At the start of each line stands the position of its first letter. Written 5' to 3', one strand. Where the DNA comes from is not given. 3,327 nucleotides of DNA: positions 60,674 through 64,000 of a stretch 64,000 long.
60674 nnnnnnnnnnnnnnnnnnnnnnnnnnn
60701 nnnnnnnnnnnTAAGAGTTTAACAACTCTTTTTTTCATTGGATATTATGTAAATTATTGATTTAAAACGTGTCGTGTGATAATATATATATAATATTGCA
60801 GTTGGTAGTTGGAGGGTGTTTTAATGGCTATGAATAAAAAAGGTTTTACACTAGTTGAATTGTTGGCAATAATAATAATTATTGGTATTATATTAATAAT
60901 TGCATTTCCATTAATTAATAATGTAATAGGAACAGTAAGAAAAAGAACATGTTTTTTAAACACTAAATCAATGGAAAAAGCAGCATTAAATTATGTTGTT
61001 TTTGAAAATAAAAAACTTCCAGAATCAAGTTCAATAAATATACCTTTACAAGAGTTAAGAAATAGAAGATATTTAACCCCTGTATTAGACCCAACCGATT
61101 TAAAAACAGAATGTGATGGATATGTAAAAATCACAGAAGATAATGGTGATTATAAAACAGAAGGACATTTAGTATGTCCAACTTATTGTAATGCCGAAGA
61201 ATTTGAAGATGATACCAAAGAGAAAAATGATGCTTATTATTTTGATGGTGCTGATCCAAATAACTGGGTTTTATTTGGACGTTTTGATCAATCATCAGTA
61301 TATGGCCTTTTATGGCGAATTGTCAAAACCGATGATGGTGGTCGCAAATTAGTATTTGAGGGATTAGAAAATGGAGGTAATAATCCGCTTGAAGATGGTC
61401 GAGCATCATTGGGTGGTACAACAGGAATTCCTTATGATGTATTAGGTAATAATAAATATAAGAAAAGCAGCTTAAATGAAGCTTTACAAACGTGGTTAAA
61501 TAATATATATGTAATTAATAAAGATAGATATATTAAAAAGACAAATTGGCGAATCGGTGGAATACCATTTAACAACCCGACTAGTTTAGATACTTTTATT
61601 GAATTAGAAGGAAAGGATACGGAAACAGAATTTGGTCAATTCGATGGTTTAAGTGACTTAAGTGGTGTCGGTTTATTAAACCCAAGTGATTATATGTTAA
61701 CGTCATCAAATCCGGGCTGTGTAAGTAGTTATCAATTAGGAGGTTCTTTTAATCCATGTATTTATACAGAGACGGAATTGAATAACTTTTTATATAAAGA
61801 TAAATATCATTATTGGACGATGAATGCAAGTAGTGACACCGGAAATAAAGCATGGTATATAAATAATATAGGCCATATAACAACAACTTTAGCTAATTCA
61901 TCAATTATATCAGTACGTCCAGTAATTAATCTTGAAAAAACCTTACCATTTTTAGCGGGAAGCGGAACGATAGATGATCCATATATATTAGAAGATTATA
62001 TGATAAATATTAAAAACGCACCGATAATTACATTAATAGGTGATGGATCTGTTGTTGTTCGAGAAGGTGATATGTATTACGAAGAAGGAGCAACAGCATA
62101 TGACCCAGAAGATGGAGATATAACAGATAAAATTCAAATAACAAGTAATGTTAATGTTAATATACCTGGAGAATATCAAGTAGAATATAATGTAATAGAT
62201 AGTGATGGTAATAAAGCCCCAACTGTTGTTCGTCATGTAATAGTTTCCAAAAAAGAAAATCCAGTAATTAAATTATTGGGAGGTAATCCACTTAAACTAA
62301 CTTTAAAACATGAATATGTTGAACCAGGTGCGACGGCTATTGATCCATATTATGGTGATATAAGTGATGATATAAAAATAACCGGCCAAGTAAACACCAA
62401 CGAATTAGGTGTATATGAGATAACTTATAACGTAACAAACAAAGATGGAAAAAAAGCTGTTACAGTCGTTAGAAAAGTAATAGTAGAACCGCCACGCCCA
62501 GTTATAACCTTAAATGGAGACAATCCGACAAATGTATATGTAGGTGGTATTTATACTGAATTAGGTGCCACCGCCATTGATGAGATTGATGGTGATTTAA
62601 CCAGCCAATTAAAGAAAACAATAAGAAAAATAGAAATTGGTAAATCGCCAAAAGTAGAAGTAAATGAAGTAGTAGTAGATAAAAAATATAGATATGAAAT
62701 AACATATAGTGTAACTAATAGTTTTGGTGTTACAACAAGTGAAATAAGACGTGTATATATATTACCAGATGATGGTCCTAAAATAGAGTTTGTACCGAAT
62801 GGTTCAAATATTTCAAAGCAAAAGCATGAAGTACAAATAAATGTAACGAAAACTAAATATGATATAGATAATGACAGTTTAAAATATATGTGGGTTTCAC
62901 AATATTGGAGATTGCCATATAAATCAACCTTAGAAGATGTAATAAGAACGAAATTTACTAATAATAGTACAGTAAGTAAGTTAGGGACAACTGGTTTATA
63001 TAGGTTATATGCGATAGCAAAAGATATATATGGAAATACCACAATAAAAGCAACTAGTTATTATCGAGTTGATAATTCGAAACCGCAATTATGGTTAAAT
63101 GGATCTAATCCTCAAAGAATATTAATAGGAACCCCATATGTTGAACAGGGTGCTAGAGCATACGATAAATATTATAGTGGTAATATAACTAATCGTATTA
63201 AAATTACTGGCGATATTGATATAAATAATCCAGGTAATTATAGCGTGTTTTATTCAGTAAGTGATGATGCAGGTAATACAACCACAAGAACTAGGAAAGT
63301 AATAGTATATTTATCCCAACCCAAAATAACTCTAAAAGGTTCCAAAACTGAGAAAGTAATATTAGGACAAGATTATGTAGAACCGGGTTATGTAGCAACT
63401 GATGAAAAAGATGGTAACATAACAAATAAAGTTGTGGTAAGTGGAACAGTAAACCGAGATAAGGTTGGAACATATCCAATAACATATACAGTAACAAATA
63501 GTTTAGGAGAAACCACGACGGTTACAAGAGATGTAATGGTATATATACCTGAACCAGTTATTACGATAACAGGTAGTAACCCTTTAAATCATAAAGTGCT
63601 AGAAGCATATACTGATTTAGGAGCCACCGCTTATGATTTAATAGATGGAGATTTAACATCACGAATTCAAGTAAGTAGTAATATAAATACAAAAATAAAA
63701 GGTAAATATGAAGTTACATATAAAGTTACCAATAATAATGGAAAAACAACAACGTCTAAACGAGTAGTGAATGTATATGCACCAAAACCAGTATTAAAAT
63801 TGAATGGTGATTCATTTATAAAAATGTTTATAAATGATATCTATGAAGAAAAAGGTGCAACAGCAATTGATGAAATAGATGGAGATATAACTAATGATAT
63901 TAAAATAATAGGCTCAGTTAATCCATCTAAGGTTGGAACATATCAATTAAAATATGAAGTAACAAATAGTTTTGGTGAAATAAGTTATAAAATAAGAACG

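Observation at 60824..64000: Giant prepilin-headed protein with at least 9 tandem DUF5011-like Ig repeats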

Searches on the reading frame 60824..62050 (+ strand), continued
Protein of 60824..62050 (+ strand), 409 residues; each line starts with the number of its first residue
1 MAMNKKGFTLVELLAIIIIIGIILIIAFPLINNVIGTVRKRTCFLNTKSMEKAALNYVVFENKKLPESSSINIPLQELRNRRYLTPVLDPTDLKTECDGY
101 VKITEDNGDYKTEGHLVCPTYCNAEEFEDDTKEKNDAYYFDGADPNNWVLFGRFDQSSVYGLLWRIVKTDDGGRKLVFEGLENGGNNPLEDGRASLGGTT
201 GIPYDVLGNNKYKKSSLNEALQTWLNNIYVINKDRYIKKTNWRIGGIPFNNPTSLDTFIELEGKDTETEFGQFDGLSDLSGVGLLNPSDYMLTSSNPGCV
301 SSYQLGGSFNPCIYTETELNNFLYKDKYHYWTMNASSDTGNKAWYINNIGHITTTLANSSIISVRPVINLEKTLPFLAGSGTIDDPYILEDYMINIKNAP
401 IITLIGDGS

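Call 76: find_related_loci(query=A1, collection=metagenome_contigs, flank=10000)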
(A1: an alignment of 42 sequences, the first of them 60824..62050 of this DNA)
Query A1 (409 aa) in metagenome_contigs; peptide patterns used: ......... (x = any residue, [..] = any of these).
600 stretches matched a pattern (row limit reached: there are more); 282 encode a relative of the query (tblastn E <= 1e-3); the best 80 are kept; 80 distinct loci.
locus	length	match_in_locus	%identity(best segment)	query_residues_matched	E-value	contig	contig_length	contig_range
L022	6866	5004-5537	28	2-170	2e-11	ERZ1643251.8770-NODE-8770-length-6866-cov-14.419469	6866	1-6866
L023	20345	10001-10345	34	5-117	3e-11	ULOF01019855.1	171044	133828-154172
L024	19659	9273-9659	33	2-121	5e-11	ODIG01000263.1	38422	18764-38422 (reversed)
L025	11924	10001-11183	43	1-82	6e-11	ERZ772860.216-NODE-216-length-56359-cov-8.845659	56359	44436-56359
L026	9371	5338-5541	46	3-71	1e-10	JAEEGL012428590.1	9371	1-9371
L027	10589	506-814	37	2-101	1e-10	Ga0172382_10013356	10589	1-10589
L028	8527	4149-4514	31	1-118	3e-10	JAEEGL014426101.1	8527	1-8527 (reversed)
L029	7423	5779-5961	46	1-68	3e-10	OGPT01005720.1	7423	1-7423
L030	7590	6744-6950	41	3-75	4e-10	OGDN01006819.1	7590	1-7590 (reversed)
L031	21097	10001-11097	48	1-116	4e-10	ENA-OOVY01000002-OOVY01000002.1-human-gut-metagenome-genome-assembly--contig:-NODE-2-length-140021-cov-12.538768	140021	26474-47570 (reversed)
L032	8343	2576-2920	33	5-121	4e-10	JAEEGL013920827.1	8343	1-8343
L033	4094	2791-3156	32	1-118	4e-10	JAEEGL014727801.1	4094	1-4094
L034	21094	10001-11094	57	1-89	7e-10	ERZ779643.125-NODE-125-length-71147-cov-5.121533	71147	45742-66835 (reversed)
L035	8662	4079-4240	46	6-59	1e-9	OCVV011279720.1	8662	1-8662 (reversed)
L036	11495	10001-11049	64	1-58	2e-9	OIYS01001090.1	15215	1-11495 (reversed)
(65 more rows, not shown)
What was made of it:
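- Tried and rejected: Metagenome scan with the family alignment (call 76).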

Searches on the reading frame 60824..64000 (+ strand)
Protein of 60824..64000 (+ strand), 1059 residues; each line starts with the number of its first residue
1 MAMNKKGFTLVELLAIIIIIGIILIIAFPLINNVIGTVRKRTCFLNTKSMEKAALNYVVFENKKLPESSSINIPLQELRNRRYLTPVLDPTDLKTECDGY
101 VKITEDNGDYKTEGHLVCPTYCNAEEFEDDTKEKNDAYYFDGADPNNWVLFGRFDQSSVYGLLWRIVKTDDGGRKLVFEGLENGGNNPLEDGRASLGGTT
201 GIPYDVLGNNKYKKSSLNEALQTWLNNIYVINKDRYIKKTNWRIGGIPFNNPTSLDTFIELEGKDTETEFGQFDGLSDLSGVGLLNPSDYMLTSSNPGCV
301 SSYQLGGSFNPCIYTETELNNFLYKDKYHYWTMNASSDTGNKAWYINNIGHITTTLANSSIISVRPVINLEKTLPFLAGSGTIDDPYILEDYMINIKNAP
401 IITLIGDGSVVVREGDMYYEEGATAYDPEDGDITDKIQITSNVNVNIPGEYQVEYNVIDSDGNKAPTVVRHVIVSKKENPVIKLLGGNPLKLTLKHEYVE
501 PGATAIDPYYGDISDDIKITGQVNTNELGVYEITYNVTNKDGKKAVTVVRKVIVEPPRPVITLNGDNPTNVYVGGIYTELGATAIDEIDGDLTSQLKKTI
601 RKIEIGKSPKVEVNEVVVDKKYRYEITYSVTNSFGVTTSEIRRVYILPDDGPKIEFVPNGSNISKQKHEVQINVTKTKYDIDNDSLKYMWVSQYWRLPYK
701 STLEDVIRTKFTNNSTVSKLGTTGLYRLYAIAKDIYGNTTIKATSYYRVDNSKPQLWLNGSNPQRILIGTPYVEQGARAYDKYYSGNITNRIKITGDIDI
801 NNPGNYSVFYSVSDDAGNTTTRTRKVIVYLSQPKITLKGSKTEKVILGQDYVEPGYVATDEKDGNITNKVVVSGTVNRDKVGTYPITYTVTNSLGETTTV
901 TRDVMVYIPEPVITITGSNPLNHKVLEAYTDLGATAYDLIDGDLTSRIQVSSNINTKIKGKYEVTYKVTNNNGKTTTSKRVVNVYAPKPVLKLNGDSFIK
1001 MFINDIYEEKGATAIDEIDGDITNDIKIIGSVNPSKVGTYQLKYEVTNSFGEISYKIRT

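Call 5: search_protein_families(library=pfam, proteins=[window:60824-64000:+], max_evalue=0.1)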
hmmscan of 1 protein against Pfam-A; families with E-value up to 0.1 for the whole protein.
window:60824-64000:+ (1059 aa): 10 families
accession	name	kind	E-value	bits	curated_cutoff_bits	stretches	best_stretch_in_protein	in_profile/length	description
PF16403.11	Bact_surface_Ig-like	-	5.4e-122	398.4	27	7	835-906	1-71/71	Bacterial surface protein, Ig-like domain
PF04234.18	CopC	-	7e-08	33.8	23.3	0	432-464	51-83/92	CopC domain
PF07523.18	Big_3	-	1.5e-05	25.6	21.2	1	515-548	35-68/68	Bacterial Ig-like domain (group 3)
PF07963.17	N_methyl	-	6.6e-05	22.8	21.2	1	3-28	2-27/27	Prokaryotic N-terminal methylation motif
PF17963.7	Big_9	-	0.00027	22.2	23.6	0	863-902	45-86/89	Bacterial Ig domain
PF18981.6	InlK_D3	-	0.0026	18.2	25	1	439-469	36-70/75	Internalin K domain (D3/D4)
PF04862.18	DUF642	-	0.033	14.4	27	0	944-988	62-102/157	Protein of unknown function (DUF642)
PF00801.26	PKD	-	0.038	14.4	23.5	0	959-982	56-79/80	PKD domain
PF15418.12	DUF4625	-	0.06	14.1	27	0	787-827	92-129/131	Domain of unknown function (DUF4625)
PF00028.23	Cadherin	-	0.096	13.5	28.8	0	506-550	46-86/93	Cadherin domain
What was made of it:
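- On Type IV pilins (subunits of type IV filaments): PF07963 scores 22.8 bits against a 21.2 cut-off (call 5).
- On DUF5011 / Bact_surface_Ig-like (PF16403): E 5.4e-122, 7 stretches (call 5).
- Checked: PF16403 (DUF5011) gives E 5.4e-122 (call 5).
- N_methyl and DUF5011 pass Pfam cut-offs (call 5).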

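Call 6: search_protein_families(library=ncbifam, proteins=[window:60824-64000:+], max_evalue=0.1)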
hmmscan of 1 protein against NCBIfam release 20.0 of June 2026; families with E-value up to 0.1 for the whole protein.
window:60824-64000:+ (1059 aa): 12 families
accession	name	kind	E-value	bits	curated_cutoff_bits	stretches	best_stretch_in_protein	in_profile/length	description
NF033932.1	LapB_rpt_80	domain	1.7e-09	37.8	45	2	449-483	1-35/83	LapB repeat-containing protein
NF040999.1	pilin_ComGC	equivalog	1.7e-05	24.9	75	1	5-64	1-60/84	competence type IV pilus major pilin ComGC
TIGR01710.1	typeII_sec_gspG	equivalog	3.5e-05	23.8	88.85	1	6-68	1-62/134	type II secretion system major pseudopilin GspG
NF007862.0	PRK10574.1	equivalog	0.00046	20.3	138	1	3-84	2-82/145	prepilin peptidase-dependent pilin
NF040982.1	ComGD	equivalog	0.00054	20.4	70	1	5-45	1-41/139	competence type IV pilus minor pilin ComGD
NF012211.1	tand_rpt_95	domain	0.0029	17.5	90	0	414-470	23-81/98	tandem-95 repeat protein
NF041775.1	typeIV_PilA_Myxo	equivalog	0.015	15.3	400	1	5-31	10-36/214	type IV pilin protein PilA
TIGR02532.1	IV_pilin_GFxxxE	domain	0.02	14.8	16.3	1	5-27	1-23/24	prepilin-type N-terminal cleavage/methylation domain-containing protein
TIGR02596.1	TIGR02596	subfamily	0.032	14.3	70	1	8-37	1-30/196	Verru_Chthon cassette protein D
NF038304.1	EPS_HpsC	equivalog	0.032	13.8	200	1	4-58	19-73/318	hormogonium polysaccharide secretion pseudopilin HpsC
NF033814.1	copper_CopC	equivalog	0.099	13.1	95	0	447-465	80-98/107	copper homeostasis periplasmic binding protein CopC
TIGR02599.1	TIGR02599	subfamily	0.099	11.9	256.5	0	7-41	1-35/361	Verru_Chthon cassette protein C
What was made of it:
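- On Type IV pilins (subunits of type IV filaments): The NCBIfam domain model TIGR02532 scores 14.8, just below its 16.3 cut-off (call 6).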

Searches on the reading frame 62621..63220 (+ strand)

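Call 8: search_protein_families(library=pfam, proteins=[window:62621-63220:+], max_evalue=10)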
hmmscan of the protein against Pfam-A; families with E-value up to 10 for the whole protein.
window:62621-63220:+ (200 aa): 2 families
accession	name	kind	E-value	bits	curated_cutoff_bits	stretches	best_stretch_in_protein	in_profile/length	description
PF16403.11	Bact_surface_Ig-like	-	9.4e-12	45.3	27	2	159-200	3-42/71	Bacterial surface protein, Ig-like domain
PF20074.4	DUF6470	-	0.049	13.7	28.9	1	49-83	123-158/178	Family of unknown function (DUF6470)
